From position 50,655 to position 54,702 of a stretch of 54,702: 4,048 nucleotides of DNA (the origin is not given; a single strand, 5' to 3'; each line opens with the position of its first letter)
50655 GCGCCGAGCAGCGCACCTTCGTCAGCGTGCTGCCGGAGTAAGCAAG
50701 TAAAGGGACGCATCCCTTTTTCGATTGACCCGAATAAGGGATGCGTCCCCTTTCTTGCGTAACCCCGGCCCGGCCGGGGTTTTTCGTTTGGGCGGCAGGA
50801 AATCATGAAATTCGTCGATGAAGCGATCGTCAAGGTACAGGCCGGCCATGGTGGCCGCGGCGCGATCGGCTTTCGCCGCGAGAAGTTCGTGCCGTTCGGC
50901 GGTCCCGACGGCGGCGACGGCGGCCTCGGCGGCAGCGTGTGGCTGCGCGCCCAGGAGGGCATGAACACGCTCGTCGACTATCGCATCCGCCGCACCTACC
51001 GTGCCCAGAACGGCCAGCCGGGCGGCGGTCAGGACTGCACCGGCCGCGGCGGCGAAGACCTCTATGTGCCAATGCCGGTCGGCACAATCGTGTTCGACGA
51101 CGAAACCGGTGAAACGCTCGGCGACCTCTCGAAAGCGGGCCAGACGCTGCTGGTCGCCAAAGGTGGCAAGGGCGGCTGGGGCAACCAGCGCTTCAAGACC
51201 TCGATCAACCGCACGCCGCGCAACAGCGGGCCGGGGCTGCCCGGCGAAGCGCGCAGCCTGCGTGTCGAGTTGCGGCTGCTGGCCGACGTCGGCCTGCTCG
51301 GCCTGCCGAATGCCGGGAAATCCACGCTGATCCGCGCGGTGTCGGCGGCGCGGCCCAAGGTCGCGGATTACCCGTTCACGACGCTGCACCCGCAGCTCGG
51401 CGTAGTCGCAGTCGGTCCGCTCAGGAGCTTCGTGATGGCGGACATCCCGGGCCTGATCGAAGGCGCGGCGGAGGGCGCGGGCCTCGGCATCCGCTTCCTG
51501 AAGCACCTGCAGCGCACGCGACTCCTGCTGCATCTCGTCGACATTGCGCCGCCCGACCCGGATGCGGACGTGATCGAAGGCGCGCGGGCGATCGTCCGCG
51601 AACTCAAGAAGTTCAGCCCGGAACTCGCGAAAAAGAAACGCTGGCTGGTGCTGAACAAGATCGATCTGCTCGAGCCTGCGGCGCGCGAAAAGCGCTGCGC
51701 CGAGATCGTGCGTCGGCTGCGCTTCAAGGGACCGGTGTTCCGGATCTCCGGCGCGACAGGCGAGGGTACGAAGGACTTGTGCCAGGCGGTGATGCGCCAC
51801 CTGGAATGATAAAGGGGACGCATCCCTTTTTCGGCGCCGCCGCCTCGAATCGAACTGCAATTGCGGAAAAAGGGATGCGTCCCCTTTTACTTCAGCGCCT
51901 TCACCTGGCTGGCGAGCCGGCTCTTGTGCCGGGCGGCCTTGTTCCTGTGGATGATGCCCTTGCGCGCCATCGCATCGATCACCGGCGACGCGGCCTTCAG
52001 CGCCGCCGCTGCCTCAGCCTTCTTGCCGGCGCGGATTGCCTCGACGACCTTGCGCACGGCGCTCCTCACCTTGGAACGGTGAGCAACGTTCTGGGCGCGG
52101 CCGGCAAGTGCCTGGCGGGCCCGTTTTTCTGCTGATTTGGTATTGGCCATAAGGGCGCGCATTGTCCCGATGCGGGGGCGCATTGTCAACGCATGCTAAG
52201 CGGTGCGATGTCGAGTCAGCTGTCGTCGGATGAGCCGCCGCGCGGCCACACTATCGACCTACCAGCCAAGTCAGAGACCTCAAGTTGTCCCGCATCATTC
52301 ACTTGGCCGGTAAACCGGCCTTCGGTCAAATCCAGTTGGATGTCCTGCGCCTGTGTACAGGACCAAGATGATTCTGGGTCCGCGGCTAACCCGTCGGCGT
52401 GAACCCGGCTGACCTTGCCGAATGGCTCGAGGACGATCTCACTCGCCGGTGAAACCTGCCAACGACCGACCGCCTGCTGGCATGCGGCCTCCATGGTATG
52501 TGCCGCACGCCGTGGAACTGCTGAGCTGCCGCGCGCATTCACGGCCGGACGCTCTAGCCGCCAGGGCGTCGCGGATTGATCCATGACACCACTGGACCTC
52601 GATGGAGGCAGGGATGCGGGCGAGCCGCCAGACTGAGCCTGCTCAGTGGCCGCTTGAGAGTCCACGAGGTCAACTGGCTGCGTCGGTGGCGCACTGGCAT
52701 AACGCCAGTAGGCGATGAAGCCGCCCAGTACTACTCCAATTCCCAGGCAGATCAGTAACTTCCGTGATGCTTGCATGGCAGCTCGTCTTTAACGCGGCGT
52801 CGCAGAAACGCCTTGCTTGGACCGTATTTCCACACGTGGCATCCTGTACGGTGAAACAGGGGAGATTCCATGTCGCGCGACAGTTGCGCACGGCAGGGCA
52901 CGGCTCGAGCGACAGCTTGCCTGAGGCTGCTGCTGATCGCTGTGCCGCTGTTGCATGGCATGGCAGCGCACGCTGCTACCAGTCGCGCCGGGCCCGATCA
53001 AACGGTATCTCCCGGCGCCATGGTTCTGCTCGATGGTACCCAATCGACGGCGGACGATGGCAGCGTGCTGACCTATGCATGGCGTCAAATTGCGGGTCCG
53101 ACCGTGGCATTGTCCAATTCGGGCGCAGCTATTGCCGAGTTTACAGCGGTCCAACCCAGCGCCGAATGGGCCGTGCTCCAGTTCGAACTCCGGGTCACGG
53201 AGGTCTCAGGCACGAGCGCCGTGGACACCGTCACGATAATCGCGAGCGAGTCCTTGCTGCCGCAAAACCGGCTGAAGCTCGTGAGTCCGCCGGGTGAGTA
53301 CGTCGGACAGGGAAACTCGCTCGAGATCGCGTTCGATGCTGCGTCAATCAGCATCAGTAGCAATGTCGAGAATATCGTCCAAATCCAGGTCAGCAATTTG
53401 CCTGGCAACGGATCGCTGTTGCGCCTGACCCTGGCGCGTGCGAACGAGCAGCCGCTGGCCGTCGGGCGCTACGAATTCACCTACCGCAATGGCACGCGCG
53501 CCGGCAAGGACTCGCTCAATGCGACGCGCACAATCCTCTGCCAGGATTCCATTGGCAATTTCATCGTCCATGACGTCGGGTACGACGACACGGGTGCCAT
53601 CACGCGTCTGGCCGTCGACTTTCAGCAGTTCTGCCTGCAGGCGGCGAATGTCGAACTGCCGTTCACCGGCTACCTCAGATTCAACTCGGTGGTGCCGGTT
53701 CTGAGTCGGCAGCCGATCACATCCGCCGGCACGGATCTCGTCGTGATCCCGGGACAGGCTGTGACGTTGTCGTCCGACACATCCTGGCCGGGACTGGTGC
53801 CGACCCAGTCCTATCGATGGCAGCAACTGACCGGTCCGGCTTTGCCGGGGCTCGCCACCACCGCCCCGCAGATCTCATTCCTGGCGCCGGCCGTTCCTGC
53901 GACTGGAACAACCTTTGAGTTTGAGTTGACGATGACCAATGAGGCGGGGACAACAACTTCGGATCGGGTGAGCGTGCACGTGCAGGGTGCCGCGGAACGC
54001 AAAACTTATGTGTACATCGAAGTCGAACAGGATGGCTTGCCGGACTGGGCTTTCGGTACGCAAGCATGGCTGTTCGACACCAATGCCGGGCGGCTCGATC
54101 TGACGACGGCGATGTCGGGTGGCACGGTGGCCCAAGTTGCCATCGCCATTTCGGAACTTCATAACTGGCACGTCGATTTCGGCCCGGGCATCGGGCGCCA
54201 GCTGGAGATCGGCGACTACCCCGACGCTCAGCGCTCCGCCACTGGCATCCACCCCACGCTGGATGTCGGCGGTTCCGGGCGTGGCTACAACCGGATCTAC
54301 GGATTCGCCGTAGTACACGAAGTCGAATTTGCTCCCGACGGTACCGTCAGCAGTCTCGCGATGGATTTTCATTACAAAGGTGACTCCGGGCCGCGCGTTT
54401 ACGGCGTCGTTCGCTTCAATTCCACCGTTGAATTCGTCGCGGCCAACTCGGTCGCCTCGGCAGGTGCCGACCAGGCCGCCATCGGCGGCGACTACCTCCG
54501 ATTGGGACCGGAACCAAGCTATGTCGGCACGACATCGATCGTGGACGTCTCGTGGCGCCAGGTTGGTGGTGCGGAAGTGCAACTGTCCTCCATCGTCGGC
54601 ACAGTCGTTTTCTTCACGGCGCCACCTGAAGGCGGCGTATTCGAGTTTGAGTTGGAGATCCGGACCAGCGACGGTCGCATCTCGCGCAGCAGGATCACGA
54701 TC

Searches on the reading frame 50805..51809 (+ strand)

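Call 19: search_protein_families(library=pfam, proteins=[window:50805-51809:+], max_evalue=0.001)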
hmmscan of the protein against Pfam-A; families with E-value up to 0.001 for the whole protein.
window:50805-51809:+ (334 aa): 4 families
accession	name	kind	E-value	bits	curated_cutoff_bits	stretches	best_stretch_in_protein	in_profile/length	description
PF01018.28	GTP1_OBG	-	7.4e-57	191.8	27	1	4-158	1-155/155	GTP1/OBG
PF01926.29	MMR_HSR1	-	9e-25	87.4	21.9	1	161-285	1-113/113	50S ribosome-binding GTPase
PF02421.24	FeoB_N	-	2.2e-08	34.2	27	1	162-217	3-57/156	Ferrous iron transport protein B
PF00009.33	GTP_EFTU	-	0.00033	20.7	26.5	0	258-333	104-186/188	Elongation factor Tu GTP binding domain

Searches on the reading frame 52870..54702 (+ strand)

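Call 64: search_protein_families(library=pfam, proteins=[window:52870-54702:+], max_evalue=0.01)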
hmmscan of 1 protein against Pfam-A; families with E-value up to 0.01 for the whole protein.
window:52870-54702:+ (611 aa): 2 families
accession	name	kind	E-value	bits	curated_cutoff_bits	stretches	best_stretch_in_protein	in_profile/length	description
PF22352.2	K319L-like_PKD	-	1.2e-27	96.2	27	2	40-124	1-83/84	K319L-like, PKD domain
PF18911.6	PKD_4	-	9.6e-06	26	27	1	39-71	7-39/85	PKD domain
